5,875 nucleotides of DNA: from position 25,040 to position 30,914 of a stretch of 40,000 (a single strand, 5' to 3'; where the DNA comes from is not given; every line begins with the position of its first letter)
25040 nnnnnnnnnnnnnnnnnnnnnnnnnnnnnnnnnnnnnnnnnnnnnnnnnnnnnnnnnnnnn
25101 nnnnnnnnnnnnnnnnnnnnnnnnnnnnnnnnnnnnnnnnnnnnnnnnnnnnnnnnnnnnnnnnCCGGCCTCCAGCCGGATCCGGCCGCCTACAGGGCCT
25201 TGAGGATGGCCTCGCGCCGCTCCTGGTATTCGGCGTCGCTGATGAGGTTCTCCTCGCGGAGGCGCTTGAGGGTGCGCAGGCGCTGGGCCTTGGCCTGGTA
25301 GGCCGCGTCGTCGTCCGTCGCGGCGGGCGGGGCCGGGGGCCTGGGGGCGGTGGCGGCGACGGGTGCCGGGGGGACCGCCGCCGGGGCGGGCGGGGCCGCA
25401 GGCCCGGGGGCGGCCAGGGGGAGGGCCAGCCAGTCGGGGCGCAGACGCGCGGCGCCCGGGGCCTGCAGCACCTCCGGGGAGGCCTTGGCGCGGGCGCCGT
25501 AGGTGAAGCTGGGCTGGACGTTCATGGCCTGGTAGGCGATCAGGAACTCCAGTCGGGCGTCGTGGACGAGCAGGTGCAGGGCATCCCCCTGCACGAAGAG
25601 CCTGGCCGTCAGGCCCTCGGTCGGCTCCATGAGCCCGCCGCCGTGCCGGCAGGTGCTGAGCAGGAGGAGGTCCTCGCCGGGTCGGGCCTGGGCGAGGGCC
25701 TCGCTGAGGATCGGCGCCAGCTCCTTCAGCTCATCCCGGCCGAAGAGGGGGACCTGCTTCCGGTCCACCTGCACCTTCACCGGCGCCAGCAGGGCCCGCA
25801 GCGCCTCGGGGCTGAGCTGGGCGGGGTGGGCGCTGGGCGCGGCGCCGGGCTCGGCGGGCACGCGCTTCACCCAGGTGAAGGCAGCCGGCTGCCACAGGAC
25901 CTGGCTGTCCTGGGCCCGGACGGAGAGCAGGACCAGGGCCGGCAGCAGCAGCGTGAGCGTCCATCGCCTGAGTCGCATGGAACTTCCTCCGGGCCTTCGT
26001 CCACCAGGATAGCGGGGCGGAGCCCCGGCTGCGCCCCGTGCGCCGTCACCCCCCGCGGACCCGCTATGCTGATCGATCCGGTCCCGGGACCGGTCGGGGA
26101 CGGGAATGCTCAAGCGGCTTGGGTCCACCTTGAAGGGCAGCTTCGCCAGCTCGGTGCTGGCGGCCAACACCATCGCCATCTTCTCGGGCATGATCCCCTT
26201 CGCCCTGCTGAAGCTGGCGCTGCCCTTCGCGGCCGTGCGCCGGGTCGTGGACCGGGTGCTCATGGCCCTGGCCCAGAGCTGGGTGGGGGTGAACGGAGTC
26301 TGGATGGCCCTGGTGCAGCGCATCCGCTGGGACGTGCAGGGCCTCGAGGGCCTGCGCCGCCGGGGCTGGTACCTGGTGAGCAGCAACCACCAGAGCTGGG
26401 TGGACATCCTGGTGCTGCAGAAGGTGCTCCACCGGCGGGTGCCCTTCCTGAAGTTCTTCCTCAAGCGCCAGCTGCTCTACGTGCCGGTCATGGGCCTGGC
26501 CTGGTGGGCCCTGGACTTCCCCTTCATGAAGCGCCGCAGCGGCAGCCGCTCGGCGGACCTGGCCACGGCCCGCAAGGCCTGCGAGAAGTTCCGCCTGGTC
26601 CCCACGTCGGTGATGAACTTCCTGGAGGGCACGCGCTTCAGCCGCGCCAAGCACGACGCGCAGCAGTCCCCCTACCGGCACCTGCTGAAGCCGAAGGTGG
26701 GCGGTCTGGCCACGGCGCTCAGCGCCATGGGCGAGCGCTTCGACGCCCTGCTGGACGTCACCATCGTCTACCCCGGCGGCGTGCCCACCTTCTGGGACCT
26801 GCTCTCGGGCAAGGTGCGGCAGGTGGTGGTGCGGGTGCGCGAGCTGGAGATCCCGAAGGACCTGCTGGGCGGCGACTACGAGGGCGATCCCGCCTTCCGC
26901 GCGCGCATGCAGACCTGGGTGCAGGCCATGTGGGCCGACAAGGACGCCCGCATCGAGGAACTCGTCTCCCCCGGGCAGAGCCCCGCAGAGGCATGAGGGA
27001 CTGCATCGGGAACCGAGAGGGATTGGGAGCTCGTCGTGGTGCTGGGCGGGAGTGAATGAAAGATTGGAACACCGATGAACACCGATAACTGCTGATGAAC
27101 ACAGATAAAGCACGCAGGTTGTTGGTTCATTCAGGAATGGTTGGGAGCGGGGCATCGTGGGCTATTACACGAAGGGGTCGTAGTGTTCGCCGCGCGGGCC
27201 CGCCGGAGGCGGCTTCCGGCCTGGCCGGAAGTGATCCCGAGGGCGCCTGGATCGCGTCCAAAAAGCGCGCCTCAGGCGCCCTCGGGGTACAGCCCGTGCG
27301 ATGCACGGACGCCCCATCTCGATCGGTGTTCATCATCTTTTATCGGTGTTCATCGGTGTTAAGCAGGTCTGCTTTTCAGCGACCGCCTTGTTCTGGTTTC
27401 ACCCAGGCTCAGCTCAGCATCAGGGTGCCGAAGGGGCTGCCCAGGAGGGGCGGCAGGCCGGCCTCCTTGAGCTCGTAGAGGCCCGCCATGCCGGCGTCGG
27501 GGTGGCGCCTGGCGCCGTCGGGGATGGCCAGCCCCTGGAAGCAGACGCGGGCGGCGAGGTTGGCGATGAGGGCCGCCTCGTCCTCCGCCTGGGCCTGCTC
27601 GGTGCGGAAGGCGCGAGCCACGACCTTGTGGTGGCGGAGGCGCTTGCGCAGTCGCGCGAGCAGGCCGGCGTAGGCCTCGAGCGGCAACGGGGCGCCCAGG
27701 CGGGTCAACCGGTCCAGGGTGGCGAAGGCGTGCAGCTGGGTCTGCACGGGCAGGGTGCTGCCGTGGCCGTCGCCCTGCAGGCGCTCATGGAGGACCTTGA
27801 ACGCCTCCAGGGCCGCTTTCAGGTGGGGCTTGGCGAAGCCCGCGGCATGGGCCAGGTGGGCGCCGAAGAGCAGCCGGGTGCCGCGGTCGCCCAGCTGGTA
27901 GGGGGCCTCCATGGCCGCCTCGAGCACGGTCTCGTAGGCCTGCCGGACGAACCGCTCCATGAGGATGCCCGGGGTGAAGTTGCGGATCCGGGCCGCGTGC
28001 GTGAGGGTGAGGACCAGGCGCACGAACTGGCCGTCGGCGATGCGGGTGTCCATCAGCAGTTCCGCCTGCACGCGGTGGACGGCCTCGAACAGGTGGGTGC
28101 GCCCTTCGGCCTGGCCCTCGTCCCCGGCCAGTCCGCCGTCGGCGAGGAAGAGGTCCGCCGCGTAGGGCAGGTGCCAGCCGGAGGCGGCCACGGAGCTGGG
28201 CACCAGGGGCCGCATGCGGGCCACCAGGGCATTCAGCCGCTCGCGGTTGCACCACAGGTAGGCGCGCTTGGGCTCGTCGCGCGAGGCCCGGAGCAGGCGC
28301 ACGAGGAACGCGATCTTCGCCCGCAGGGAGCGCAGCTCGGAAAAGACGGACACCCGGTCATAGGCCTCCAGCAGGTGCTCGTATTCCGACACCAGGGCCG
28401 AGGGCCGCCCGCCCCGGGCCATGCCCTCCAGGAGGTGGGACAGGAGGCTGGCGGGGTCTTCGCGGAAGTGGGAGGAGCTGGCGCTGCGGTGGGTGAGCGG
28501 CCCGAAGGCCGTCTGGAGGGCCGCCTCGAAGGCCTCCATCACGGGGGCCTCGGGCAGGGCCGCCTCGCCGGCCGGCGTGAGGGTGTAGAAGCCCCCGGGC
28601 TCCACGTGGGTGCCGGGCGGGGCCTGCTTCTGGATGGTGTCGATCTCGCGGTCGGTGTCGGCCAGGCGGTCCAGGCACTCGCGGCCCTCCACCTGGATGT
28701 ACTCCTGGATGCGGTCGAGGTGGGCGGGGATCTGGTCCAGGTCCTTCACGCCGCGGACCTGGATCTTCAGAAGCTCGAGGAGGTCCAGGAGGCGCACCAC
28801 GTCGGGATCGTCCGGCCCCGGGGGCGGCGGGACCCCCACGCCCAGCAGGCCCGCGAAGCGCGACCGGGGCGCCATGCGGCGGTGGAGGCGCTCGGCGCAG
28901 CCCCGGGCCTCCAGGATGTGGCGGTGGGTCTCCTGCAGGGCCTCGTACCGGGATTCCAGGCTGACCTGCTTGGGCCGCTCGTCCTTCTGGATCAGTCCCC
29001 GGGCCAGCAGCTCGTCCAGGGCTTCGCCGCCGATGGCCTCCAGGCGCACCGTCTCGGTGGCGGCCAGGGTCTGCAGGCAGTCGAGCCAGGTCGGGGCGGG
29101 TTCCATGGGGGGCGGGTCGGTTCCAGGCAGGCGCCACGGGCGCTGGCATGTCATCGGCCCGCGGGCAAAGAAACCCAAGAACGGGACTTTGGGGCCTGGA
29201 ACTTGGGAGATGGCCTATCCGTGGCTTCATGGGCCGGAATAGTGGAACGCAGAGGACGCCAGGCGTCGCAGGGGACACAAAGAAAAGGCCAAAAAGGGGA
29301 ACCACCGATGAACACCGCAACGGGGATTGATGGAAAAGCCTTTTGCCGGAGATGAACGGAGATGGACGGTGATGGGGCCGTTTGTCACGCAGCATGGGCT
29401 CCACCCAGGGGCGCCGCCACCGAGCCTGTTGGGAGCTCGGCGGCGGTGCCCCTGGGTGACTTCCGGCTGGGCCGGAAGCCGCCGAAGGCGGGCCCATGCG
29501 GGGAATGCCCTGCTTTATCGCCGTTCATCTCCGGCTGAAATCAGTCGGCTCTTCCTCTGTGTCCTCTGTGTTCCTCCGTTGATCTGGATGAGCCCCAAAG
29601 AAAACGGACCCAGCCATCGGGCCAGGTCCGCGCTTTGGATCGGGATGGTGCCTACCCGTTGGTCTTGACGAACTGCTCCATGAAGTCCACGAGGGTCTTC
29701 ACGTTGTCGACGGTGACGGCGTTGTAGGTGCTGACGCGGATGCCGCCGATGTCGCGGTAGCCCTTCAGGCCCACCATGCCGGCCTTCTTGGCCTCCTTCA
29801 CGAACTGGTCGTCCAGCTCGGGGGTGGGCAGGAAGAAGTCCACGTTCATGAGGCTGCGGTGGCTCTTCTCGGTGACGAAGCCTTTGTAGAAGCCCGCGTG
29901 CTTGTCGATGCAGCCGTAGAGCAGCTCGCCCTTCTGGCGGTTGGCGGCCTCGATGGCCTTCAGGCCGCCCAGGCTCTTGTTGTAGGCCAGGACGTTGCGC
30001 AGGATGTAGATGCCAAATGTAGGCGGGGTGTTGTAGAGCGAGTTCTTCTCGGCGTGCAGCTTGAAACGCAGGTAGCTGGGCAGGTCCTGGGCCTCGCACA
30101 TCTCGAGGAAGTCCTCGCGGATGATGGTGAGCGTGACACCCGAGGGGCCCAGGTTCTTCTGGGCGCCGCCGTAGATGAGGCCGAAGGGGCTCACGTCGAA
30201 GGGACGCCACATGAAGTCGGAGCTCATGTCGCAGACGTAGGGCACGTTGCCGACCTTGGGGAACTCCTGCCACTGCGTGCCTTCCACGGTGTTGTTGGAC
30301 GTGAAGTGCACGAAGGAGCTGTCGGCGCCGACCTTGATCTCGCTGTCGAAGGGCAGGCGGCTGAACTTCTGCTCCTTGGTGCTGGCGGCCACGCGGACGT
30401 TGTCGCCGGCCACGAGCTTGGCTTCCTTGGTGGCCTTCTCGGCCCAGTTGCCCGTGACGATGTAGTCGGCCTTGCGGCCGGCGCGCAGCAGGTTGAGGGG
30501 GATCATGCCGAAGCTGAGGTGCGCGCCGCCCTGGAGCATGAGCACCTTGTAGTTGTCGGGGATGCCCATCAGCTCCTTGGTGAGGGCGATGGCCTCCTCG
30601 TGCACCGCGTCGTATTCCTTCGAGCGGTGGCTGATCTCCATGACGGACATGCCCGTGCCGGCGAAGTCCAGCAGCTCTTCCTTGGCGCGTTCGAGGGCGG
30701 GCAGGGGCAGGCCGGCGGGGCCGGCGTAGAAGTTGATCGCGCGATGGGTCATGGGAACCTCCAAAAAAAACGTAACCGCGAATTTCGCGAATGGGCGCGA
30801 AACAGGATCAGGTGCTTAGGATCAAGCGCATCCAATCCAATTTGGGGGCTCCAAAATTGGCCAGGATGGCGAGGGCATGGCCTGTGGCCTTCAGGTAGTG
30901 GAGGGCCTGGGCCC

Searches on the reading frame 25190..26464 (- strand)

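Call 27: search_protein_families(library=pfam, proteins=[window:25190-26464:-], max_evalue=0.001)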
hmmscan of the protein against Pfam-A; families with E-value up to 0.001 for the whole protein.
window:25190-26464:- (424 aa): 1 family
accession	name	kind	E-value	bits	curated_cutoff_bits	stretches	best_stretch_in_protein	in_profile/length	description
PF09851.14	SHOCT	-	7.5e-05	22.8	27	1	395-421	2-28/28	Short C-terminal domain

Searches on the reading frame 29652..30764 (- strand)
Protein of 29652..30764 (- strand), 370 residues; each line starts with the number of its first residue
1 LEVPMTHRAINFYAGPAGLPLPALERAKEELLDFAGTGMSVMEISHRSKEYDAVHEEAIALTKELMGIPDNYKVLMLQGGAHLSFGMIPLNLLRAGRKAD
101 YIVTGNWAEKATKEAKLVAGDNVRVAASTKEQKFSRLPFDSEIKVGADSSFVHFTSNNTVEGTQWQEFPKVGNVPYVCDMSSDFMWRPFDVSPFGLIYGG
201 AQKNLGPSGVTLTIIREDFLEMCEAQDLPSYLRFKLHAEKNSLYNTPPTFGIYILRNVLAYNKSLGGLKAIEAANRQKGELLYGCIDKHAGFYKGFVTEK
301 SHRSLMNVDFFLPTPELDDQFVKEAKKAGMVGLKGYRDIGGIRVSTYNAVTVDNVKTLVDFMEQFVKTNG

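Call 27: search_protein_families(library=pfam, proteins=[window:29652-30764:-], max_evalue=0.001)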
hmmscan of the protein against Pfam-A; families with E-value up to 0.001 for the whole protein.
window:29652-30764:- (370 aa): 1 family
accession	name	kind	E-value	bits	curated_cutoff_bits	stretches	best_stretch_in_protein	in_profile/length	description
PF00266.25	Aminotran_5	-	1.3e-36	126.8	21.5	1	11-358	3-371/371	Aminotransferase class-V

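Call 73: search_protein_families(library=ncbifam, proteins=[window:29652-30764:-], max_evalue=0.00001)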
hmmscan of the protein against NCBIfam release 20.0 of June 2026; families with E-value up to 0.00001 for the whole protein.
window:29652-30764:- (370 aa): 6 families
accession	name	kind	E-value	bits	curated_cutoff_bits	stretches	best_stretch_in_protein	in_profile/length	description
NF003764.0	PRK05355.1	equivalog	9.5e-142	472.1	253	1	7-369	2-356/357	3-phosphoserine/phosphohydroxythreonine transaminase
TIGR01364.1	serC_1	equivalog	9.4e-140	465.5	443.6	1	10-368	2-357/358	phosphoserine transaminase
NF009112.0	PRK12462.1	equivalog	2.7e-108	362.1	563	1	6-368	3-363/365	phosphoserine transaminase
TIGR01366.1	serC_3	equivalog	8.2e-12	45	401.65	1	29-365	17-357/361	phosphoserine transaminase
TIGR01365.1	serC_2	equivalog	1e-08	34.7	448.2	1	41-363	27-368/374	phosphoserine transaminase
NF002841.0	PRK03080.1-2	equivalog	3.2e-07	29.7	477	1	41-317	36-318/389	phosphoserine transaminase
